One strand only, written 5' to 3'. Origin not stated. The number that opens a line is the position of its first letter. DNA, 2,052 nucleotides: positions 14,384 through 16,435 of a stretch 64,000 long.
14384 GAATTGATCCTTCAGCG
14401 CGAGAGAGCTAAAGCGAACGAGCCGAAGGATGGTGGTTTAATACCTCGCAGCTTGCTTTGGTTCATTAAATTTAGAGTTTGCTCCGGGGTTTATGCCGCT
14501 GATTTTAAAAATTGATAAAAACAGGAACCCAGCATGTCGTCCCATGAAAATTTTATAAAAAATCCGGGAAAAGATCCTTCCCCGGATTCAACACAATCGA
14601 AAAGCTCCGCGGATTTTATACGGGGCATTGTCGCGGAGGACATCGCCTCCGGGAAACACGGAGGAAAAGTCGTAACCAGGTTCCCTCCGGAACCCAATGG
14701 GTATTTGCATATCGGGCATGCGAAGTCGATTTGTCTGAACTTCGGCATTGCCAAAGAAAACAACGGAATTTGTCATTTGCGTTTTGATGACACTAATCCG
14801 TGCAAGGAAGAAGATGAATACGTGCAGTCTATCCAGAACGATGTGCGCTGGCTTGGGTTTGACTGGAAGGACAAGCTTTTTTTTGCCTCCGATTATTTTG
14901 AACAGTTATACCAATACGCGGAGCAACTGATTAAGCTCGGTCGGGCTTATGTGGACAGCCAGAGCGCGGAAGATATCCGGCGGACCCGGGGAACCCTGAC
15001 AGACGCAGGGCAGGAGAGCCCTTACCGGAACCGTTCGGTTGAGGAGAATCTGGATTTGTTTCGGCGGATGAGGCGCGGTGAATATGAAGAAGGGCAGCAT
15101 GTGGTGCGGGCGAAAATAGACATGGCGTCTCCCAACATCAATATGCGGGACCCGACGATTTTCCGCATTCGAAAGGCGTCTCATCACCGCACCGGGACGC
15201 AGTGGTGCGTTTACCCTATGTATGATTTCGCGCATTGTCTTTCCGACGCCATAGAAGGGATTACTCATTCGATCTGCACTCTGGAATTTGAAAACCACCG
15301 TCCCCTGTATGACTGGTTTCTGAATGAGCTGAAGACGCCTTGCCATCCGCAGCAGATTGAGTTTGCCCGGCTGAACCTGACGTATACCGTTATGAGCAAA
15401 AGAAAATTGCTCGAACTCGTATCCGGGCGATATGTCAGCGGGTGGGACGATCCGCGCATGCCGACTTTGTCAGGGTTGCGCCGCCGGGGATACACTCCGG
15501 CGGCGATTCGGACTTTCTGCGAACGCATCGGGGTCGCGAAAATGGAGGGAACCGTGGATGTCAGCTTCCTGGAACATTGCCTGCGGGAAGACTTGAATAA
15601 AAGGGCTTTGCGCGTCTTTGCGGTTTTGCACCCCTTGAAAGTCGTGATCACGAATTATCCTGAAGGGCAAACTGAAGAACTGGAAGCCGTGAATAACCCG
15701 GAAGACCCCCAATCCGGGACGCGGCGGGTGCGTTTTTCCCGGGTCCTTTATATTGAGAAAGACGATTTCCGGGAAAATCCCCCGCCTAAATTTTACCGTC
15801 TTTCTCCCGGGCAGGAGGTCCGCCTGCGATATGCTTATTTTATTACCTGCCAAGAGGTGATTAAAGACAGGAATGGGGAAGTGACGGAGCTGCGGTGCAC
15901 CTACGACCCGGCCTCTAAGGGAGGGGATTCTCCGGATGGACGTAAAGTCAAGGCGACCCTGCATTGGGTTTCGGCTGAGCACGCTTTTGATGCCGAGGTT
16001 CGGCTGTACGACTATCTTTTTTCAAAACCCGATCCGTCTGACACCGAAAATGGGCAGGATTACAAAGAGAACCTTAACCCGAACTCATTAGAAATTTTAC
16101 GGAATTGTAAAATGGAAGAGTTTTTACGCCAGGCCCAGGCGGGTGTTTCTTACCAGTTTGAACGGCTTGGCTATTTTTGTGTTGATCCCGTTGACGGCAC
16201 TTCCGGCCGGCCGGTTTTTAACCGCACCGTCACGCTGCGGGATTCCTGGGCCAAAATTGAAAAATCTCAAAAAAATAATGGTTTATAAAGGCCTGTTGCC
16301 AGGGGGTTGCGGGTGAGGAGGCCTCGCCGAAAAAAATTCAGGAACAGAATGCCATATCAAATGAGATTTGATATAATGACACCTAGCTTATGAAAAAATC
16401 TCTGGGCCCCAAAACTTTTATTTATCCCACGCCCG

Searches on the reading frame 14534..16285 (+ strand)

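Call 50: search_protein_families(library=pfam, proteins=[window:14534-16285:+], max_evalue=0.001)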
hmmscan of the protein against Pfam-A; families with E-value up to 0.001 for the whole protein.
window:14534-16285:+ (584 aa): 3 families
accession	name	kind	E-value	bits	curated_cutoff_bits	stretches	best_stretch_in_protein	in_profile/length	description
PF00749.27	tRNA-synt_1c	-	1.2e-111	373.1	23.4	1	45-355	1-313/314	tRNA synthetases class I (E and Q), catalytic domain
PF03950.23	tRNA-synt_1c_C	-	2.8e-31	108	23.9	1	358-458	1-91/91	tRNA synthetases class I (E and Q), anti-codon binding domain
PF20974.2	tRNA-synt_1c_C2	-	8.2e-22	78.1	23.9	1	475-551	1-69/69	tRNA synthetases class I (E and Q), anti-codon binding domain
